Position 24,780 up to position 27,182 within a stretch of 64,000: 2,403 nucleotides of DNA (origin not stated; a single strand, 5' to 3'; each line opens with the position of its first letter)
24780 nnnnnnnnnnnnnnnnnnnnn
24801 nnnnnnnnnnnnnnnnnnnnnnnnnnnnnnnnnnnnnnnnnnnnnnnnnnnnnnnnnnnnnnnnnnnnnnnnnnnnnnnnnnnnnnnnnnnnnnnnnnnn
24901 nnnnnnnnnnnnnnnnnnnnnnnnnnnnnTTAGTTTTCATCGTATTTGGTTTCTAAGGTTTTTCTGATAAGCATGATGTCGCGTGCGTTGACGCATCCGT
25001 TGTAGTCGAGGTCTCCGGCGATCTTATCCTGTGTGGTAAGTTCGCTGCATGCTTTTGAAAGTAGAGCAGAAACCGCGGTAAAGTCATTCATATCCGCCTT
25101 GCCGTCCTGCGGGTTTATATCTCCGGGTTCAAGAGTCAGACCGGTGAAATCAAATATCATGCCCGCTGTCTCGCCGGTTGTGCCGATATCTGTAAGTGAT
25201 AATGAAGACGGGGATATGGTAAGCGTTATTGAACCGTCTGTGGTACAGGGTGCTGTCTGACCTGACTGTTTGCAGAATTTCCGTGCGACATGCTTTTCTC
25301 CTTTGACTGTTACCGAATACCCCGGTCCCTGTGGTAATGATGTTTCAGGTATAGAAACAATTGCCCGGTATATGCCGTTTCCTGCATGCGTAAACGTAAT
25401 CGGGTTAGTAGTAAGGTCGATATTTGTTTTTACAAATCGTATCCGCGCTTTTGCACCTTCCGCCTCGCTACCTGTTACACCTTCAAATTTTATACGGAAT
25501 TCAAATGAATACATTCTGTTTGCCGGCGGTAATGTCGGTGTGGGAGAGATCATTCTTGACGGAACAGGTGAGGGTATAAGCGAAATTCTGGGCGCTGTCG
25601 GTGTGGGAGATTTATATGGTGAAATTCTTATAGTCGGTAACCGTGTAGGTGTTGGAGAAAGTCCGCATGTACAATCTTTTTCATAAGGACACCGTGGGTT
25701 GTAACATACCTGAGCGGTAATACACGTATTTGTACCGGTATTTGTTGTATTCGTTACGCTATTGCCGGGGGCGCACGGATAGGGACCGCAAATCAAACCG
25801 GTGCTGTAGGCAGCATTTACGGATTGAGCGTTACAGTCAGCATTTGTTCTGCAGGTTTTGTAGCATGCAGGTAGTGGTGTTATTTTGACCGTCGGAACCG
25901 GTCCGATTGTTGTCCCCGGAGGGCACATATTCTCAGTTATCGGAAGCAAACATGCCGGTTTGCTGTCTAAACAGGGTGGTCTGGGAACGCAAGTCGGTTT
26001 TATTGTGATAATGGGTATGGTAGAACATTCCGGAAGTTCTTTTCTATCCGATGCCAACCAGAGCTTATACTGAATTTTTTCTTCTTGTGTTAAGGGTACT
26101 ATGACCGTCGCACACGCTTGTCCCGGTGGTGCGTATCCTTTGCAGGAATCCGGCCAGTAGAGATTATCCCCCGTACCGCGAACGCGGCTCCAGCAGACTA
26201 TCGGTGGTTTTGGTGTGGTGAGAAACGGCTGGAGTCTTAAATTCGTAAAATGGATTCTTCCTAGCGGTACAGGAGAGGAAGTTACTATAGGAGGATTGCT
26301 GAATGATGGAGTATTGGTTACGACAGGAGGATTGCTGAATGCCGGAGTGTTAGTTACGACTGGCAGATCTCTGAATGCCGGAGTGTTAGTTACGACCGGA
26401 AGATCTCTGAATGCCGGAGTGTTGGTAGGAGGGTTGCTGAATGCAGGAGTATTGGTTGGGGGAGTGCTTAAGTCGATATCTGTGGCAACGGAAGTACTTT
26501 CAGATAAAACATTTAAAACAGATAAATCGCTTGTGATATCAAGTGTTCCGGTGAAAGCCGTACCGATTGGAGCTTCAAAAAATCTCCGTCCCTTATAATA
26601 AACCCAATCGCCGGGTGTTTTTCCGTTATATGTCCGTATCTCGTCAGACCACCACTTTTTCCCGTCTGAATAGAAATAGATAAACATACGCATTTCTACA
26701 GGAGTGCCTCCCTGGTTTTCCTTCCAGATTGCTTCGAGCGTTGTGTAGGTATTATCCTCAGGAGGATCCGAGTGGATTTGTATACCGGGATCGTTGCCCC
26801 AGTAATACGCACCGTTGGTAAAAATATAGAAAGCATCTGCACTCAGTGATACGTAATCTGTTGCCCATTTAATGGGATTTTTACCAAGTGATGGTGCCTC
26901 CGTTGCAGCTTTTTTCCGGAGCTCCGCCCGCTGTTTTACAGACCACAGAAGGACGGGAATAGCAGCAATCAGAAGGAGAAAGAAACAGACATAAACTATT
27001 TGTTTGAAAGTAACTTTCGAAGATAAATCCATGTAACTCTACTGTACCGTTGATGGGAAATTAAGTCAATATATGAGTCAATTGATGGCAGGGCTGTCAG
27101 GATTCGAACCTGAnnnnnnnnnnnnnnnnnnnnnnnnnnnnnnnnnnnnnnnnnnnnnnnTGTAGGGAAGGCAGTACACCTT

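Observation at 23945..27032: Adjacent, overlapping cohesin-like and dockerin-like surface protein genes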

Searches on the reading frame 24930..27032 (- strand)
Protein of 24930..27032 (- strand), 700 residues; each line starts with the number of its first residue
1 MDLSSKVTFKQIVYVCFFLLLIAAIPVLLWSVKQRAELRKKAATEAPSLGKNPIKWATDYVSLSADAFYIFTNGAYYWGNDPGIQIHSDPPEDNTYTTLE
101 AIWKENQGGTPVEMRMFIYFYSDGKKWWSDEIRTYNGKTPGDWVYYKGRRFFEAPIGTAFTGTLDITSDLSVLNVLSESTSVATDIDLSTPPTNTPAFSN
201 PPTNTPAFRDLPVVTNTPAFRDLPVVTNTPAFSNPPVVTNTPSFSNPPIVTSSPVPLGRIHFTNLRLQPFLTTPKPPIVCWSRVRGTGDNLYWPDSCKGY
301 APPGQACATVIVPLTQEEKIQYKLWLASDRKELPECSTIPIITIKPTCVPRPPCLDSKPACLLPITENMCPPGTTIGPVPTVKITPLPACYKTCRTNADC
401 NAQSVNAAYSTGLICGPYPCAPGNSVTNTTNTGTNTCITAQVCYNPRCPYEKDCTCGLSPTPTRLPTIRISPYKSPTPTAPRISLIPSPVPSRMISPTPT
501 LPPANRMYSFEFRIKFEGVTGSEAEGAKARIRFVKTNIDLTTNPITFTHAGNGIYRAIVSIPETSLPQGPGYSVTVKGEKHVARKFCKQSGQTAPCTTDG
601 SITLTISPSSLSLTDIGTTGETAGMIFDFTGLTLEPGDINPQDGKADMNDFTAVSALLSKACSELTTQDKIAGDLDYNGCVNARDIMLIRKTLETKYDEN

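Call 3: search_protein_families(library=pfam, proteins=[window:24930-27032:-], max_evalue=1)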
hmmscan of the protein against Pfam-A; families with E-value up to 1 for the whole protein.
window:24930-27032:- (700 aa): 1 family
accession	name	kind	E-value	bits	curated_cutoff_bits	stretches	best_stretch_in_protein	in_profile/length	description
PF00404.24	Dockerin_1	-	0.00015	22.3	22.9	1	637-693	2-56/57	Dockerin type I domain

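Call 4: search_protein_families(library=ncbifam, proteins=[window:24930-27032:-], max_evalue=1)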
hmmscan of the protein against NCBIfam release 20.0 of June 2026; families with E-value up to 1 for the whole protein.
window:24930-27032:- (700 aa): 0 families

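Call 8: find_homologous_proteins(query=window:24930-27032:-)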
Query window:24930-27032:- (700 aa): 29 proteins with E <= 0.001 among 8000 candidates.
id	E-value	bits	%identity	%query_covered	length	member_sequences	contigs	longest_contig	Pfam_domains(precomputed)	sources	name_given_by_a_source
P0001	0.0e+0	1627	100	100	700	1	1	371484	-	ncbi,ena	-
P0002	2.7e-91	325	54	24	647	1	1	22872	PF10633.16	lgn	-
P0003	8.3e-87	310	51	20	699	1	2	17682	-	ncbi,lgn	-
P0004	8.1e-78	281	46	29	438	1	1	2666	-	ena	-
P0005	6.3e-58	215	46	27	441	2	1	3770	-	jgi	-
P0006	3.3e-53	199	37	27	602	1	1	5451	-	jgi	jgi:hypothetical protein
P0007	5.6e-48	182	37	27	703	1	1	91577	-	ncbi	-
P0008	2.4e-44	170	44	16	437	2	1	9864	-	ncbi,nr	ncbi:hypothetical protein HY409_00965, partial [Candidatus Gottesmanbacteria bacterium]|nr:hypotheti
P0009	3.8e-44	169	50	16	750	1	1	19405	PF00404.25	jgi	jgi:hypothetical protein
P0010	1.1e-39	155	47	27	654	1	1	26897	PF00963.25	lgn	-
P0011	3.4e-39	153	50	20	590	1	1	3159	PF00404.25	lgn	-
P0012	6.8e-38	149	45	18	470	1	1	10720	-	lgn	-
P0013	2.3e-36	144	48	19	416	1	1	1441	-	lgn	-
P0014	5.6e-32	129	44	23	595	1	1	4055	-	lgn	-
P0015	2.9e-29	120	44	22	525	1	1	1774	PF05345.19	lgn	-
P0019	4.0e-24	103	41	22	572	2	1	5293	PF00404.25,PF10342.16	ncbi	-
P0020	4.6e-23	100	38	21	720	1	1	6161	PF00404.25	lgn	-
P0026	2.0e-14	71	46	15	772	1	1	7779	PF00404.25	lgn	-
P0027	3.2e-14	70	27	38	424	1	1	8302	PF00404.25,PF00963.25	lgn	-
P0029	1.3e-10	58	37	23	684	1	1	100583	PF00404.25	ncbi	-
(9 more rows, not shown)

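Call 10: find_encoding_contigs(protein=P0001, flank=3000, max_places=3)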
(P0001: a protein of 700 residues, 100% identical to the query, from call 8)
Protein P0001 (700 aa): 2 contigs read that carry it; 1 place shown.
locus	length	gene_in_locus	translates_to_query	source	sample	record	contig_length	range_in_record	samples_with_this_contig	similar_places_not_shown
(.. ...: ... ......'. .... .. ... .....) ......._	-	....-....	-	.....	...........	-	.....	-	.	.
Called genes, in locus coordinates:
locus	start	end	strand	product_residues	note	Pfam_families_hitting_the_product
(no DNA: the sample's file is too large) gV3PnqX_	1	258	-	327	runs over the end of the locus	PF05448:AXE1 (faint), PF00561:Abhydrolase_1 (faint), PF12146:Hydrolase_4, PF00326:Peptidase_S9, PF12697:Abhydrolase_6 (faint)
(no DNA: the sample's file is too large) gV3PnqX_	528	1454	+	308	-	PF00657:Lipase_GDSL (weak), PF13472:Lipase_GDSL_2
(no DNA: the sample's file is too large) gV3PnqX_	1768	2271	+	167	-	-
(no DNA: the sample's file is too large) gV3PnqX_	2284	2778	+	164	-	PF04307:YdjM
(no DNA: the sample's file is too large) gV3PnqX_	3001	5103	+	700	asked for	-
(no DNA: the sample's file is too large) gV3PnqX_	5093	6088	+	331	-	PF00963:Cohesin (weak)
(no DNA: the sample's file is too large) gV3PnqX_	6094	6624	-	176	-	-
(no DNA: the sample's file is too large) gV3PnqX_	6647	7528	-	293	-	PF00483:NTP_transferase, PF12804:NTP_transf_3 (weak)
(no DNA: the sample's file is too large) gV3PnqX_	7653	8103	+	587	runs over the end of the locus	-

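Call 11: find_encoding_contigs(protein=P0007, flank=6000, max_places=3)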
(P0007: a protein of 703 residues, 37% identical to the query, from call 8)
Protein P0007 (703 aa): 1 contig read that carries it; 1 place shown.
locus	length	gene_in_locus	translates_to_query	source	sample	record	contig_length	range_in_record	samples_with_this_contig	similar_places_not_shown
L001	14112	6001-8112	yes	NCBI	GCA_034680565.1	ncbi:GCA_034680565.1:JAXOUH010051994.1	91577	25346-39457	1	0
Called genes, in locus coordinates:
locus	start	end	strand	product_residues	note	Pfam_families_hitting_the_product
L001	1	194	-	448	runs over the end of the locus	PF00206:Lyase_1, PF08328:ASL_C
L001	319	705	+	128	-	PF02675:AdoMet_dc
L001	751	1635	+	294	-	PF00657:Lipase_GDSL (weak), PF13472:Lipase_GDSL_2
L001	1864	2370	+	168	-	-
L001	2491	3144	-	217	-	PF01545:Cation_efflux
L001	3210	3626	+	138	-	PF00383:dCMP_cyt_deam_1 (weak)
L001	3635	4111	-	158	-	-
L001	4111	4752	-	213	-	-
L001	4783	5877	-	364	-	PF04932:Wzy_C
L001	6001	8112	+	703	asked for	-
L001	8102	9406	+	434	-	PF00963:Cohesin (weak)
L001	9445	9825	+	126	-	PF00903:Glyoxalase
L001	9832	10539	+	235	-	PF02585:PIG-L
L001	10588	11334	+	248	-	-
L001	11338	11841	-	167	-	PF04307:YdjM (weak)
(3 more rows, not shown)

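Call 12: find_encoding_contigs(protein=P0002, flank=5000, max_places=2)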
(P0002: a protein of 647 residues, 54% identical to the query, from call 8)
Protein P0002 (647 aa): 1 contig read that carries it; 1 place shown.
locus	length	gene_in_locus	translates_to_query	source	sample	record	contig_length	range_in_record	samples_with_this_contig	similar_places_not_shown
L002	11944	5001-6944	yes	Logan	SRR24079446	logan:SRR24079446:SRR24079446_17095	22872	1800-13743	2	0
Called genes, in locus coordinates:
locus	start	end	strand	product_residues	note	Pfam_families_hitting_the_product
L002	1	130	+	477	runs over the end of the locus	PF03062:MBOAT, PF13813:MBOAT_2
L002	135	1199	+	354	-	-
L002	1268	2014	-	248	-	PF01061:ABC2_membrane, PF12698:ABC2_membrane_3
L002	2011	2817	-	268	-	PF13555:AAA_29 (weak), PF00005:ABC_tran, PF13304:AAA_21 (faint)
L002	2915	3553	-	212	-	-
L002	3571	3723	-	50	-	PF11295:DUF3096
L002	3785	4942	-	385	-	PF04932:Wzy_C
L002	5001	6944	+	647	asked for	PF10633:NPCBM_assoc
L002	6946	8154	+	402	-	PF00963:Cohesin, PF18911:PKD_4 (weak)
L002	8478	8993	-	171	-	PF04307:YdjM (weak)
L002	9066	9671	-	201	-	-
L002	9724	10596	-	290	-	PF00483:NTP_transferase, PF12804:NTP_transf_3 (weak)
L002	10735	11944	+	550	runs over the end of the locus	-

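Call 13: find_encoding_contigs(protein=P0003, flank=5000, max_places=2)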
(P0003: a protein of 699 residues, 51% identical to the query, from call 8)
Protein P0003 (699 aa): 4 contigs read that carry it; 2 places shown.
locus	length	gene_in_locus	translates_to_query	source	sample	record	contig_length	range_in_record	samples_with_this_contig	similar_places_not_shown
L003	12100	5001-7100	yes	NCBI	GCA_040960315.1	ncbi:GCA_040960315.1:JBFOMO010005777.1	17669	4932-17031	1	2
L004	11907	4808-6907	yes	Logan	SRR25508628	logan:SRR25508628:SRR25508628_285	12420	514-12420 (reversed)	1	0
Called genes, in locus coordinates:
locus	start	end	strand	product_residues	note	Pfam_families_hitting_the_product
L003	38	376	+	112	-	PF24252:CdrL_M (weak)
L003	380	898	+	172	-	-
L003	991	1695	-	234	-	PF20803:PaaX_M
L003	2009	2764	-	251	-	PF03372:Exo_endo_phos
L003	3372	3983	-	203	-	PF13482:RNase_H_2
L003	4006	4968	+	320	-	PF01699:Na_Ca_ex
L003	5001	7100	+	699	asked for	-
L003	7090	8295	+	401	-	PF00801:PKD (weak)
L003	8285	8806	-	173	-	PF04307:YdjM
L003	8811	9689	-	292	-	PF00483:NTP_transferase, PF12804:NTP_transf_3 (weak)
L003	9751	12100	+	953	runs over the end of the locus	-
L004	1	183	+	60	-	?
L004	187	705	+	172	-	-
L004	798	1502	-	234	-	PF20803:PaaX_M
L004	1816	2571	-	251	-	PF03372:Exo_endo_phos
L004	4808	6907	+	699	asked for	-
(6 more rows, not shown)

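Call 14: find_encoding_contigs(protein=P0009, flank=5000, max_places=2)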
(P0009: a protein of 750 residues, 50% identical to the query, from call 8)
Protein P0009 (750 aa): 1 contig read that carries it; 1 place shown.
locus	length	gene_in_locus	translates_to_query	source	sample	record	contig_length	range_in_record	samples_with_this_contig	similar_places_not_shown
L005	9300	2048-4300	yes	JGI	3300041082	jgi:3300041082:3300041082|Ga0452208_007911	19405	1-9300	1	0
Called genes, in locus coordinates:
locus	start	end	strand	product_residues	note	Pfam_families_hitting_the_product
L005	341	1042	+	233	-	-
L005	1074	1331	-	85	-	-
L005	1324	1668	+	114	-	PF00963:Cohesin (weak)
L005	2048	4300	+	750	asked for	PF00404:Dockerin_1 (weak)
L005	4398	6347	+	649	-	PF22842:Pel9A-like_beta_helix, PF13229:Beta_helix, PF05048:NosD, PF13229:Beta_helix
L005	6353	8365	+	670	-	PF03422:CBM_6, PF16990:CBM_35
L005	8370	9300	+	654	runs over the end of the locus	PF14488:DUF4434 (faint), PF06452:CBM9_1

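Call 15: find_encoding_contigs(protein=P0010, flank=5000, max_places=2)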
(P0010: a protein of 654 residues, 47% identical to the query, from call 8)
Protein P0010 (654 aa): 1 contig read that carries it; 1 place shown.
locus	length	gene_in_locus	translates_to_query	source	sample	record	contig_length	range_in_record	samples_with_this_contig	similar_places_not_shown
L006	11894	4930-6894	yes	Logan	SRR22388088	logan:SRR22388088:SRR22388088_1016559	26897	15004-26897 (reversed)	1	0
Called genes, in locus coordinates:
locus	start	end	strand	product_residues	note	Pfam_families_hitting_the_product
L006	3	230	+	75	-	?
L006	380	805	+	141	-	PF00903:Glyoxalase (weak)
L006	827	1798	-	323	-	PF03576:Peptidase_S58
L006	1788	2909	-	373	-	PF04932:Wzy_C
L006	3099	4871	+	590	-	PF00404:Dockerin_1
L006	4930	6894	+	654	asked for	PF00963:Cohesin (faint)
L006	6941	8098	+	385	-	PF00963:Cohesin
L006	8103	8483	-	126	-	PF01687:Flavokinase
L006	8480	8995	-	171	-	-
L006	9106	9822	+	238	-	PF03734:YkuD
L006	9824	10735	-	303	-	PF00483:NTP_transferase, PF12804:NTP_transf_3 (faint)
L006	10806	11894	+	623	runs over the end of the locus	-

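Call 59: search_protein_families(library=pfam, proteins=[L006:3099-4871:+, P0010], max_evalue=0.01)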
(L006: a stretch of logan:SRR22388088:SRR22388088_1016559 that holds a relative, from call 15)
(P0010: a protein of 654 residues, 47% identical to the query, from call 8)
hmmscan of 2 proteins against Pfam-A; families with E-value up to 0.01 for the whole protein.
L006:3099-4871:+ (590 aa): 1 family
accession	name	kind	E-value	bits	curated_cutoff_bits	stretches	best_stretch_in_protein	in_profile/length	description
PF00404.24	Dockerin_1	-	3.1e-08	34.1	22.9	1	536-588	1-56/57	Dockerin type I domain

P0010 (654 aa): 2 families
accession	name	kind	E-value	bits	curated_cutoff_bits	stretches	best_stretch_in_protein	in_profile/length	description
PF00963.24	Cohesin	-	1.9e-05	25.3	24.1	1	51-163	4-128/139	Cohesin domain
PF00404.24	Dockerin_1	-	0.0015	19.1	22.9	1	597-648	6-56/57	Dockerin type I domain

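Call 83: list_cluster_members(proteins=[P0001, P0030, P0007, P0003])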
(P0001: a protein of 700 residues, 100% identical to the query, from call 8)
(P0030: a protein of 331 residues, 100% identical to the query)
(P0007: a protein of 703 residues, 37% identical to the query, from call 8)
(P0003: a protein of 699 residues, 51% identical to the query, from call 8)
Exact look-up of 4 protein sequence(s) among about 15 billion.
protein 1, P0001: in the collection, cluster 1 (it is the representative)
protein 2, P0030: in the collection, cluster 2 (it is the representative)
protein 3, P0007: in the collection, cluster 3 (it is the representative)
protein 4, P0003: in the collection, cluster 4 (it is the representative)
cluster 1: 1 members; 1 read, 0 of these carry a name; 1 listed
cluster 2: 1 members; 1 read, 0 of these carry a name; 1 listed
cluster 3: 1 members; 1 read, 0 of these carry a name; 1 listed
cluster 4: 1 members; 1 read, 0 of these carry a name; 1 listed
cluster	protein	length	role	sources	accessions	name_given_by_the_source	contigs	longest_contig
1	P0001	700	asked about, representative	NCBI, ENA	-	-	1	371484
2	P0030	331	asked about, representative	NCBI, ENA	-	-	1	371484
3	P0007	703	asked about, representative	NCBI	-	-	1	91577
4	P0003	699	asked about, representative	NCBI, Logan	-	-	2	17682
